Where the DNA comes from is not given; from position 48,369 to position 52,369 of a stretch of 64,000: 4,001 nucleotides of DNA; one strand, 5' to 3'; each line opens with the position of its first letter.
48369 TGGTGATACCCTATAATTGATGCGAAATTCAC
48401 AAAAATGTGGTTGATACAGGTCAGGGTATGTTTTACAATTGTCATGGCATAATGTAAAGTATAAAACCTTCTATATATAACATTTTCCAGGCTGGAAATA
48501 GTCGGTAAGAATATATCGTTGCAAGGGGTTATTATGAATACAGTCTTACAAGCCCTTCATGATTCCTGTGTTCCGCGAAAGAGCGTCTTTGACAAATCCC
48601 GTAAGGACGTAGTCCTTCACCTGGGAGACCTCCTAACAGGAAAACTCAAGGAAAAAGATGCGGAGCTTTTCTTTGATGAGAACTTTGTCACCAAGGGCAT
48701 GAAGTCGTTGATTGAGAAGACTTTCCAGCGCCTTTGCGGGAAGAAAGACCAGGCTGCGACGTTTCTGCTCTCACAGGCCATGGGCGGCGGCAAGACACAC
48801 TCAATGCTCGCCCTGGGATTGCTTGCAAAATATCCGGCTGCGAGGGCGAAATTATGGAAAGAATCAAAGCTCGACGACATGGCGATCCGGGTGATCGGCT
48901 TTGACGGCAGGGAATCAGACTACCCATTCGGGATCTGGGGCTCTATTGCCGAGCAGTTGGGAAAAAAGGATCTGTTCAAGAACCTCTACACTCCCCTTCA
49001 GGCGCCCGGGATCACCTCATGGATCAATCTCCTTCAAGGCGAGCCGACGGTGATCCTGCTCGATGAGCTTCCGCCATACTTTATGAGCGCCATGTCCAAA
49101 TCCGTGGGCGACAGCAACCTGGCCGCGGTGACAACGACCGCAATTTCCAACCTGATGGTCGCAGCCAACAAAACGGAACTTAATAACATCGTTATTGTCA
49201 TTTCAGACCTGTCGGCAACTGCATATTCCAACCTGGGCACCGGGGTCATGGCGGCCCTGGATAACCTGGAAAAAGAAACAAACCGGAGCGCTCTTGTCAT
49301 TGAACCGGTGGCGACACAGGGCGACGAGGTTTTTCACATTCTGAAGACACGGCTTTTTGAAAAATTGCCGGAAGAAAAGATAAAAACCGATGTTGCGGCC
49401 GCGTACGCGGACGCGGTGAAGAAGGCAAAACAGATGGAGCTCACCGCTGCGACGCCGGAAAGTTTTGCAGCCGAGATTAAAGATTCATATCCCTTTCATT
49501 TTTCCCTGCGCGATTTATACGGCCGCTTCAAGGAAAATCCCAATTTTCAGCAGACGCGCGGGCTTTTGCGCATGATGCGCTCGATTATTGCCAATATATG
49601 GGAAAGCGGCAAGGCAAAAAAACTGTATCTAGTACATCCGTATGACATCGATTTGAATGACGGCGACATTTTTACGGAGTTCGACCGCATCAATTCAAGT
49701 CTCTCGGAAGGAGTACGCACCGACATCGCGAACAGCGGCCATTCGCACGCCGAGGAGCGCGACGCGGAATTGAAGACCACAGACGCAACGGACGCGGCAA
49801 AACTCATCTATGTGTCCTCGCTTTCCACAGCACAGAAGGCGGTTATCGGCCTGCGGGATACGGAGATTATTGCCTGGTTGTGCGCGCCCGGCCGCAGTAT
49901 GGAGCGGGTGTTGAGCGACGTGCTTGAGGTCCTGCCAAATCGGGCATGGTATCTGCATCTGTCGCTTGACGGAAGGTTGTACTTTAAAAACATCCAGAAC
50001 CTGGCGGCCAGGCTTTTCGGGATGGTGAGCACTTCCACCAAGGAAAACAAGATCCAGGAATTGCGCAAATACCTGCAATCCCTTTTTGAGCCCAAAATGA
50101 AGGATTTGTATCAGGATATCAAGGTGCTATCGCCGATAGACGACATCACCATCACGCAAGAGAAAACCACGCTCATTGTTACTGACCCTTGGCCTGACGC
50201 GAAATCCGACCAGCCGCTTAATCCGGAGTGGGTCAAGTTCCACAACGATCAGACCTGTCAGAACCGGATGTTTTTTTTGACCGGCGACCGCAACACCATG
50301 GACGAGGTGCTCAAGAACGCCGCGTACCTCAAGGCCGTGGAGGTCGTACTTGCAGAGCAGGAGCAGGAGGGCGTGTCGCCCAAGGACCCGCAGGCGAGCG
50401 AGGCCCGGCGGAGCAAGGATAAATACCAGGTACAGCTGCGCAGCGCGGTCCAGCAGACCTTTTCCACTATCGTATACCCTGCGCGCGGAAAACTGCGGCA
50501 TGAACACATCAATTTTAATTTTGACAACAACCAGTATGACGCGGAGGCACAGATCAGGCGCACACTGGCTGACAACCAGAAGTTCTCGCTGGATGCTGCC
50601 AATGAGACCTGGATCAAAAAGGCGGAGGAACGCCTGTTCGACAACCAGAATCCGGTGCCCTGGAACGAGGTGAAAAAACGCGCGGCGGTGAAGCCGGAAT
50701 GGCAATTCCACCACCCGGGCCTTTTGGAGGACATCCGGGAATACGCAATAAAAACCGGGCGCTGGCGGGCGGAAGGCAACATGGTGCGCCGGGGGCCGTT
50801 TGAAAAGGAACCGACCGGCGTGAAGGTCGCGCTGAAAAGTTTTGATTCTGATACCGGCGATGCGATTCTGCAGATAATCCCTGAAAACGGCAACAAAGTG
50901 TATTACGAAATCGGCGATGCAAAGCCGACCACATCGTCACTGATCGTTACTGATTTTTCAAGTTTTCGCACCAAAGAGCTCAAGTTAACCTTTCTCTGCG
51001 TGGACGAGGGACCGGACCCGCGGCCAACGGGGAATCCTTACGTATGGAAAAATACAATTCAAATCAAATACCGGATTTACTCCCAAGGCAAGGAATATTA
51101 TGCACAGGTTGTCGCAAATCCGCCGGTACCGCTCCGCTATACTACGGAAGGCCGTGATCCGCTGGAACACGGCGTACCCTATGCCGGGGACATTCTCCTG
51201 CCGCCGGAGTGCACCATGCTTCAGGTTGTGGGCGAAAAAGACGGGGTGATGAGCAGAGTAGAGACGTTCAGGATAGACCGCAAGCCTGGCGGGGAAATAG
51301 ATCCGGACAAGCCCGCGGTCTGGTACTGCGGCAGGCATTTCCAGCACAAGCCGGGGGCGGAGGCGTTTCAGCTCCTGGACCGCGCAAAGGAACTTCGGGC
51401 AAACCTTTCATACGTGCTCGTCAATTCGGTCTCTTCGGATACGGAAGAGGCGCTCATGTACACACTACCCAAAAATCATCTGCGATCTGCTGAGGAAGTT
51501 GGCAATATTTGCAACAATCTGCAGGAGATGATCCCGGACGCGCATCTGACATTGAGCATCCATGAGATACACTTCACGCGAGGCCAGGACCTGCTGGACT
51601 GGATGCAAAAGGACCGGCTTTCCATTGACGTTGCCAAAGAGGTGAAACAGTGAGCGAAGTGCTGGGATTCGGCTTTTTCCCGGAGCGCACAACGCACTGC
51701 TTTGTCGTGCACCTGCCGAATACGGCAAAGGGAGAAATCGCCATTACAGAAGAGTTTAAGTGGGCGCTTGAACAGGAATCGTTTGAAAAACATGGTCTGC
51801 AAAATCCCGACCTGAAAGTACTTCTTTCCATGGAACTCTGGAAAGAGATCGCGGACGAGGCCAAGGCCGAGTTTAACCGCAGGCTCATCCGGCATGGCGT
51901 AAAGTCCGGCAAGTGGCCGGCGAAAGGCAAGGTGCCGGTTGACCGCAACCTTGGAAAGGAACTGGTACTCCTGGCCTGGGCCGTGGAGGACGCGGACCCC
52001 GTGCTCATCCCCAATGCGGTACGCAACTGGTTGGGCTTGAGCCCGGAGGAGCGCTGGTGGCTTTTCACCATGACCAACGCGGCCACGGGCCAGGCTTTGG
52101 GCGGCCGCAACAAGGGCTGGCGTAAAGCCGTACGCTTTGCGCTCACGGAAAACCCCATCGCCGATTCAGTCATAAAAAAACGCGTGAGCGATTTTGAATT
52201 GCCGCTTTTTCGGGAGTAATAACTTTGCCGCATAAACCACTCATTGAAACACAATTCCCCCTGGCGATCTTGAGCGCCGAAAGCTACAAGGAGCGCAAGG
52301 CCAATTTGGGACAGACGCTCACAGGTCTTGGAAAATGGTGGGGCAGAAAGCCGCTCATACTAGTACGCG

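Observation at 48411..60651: GC-shifted defence island after uvrA: DUF499-type ATPase, small protein, DUF1156-type N6-adenine MTase and a PLD-SNF2 helicase; BREX/DISARM-related with no PglZ or DrmAB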

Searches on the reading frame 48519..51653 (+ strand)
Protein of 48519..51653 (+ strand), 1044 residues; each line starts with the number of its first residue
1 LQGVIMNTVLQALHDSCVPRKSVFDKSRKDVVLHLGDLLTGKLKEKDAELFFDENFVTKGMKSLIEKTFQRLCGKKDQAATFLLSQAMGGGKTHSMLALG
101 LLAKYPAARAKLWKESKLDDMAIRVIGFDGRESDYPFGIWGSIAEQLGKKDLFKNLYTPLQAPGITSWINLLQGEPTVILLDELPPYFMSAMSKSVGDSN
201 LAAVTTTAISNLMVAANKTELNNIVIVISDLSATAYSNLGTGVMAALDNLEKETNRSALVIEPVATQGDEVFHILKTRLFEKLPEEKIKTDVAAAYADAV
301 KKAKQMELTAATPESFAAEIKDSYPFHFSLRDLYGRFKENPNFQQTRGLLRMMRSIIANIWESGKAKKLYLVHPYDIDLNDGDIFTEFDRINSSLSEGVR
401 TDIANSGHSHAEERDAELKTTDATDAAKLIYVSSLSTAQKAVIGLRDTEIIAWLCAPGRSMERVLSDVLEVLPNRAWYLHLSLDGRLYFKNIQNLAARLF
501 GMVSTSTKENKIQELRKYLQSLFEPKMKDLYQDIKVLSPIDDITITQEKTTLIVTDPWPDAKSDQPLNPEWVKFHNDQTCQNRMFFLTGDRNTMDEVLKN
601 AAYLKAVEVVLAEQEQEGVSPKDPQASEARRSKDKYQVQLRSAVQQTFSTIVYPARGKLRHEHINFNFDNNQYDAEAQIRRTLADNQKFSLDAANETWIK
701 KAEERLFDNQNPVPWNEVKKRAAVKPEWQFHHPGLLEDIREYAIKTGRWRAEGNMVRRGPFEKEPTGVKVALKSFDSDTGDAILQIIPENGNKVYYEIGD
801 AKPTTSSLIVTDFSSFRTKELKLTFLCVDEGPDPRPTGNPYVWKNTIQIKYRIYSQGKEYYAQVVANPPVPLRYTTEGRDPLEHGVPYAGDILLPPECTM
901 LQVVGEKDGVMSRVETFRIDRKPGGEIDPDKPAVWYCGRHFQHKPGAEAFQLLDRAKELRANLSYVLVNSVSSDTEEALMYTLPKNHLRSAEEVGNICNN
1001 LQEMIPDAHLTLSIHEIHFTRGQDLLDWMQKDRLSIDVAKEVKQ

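Call 4: search_protein_families(library=pfam, proteins=[window:48519-51653:+], max_evalue=0.01)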
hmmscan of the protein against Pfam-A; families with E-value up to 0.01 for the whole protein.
window:48519-51653:+ (1044 aa): 3 families
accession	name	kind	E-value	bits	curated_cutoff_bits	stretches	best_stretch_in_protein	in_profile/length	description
PF04465.17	DUF499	-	3.5e-24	85.2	23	1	139-385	53-294/1024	Protein of unknown function (DUF499)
PF13287.12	Fn3_assoc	-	0.001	19.6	23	0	868-917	8-57/59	Fn3 associated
PF13290.12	CHB_HEX_C_1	-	0.0034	17.7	22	0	866-914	17-65/67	Chitobiase/beta-hexosaminidase C-terminal domain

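Call 5: search_protein_families(library=padloc, proteins=[window:48519-51653:+], max_evalue=0.01)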
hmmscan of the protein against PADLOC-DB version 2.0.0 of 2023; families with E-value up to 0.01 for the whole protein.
window:48519-51653:+ (1044 aa): 2 families
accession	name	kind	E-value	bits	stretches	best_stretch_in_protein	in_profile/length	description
PDLC02192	DUF499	-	6.3e-180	598.3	1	43-1037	30-1015/1022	-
PDLC00662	HmaC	-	4.1e-53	178.9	1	45-687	42-709/941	AAA+ ATPase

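Call 6: search_protein_families(library=ncbifam, proteins=[window:48519-51653:+], max_evalue=0.01)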
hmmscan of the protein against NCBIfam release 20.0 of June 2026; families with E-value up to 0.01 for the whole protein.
window:48519-51653:+ (1044 aa): 1 family
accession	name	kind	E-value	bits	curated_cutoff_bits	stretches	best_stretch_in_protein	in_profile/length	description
NF042962.1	DUF499_antiphage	equivalog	2.1e-227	757.6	1200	1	13-1037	3-1019/1025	anti-phage-associated DUF499 domain-containing protein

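Call 14: search_solved_structures(query=window:48519-51653:+, max_evalue=0.001)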
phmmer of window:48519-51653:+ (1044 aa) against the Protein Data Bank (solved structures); distinct sequences matched with E-value up to 0.001: 0.

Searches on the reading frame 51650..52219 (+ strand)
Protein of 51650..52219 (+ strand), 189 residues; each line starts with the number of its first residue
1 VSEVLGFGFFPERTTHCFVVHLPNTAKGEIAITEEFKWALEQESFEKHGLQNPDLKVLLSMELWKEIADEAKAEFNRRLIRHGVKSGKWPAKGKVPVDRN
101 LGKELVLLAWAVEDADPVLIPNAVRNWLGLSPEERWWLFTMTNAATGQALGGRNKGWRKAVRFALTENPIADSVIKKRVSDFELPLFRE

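Call 4: search_protein_families(library=pfam, proteins=[window:51650-52219:+], max_evalue=0.01)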
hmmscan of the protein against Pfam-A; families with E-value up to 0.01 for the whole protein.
window:51650-52219:+ (189 aa): 1 family
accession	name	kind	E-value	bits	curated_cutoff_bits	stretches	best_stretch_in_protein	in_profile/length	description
PF12635.12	DUF3780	-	5.8e-48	163.5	27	1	4-178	4-170/184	Protein of unknown function (DUF3780)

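Call 5: search_protein_families(library=padloc, proteins=[window:51650-52219:+], max_evalue=0.01)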
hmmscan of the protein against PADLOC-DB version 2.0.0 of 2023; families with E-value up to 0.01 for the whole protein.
window:51650-52219:+ (189 aa): 2 families
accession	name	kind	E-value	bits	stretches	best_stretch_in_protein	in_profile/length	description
PDLC02191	DUF3780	-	1.7e-45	153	1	1-168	1-161/196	-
PDLC02190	DUF3780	-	1.3e-34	118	1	4-173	17-178/361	-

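Call 6: search_protein_families(library=ncbifam, proteins=[window:51650-52219:+], max_evalue=0.01)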
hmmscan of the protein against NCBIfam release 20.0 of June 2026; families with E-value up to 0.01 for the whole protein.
window:51650-52219:+ (189 aa): 1 family
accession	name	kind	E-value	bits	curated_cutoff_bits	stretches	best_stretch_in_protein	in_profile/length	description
NF042961.1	DUF3780_antiphage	equivalog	1.2e-46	158.8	200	1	5-171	2-160/184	anti-phage-associated DUF3780 domain-containing protein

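Call 15: search_solved_structures(query=window:51650-52219:+, max_evalue=0.01)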
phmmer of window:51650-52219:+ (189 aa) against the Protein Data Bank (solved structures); distinct sequences matched with E-value up to 0.01: 0.
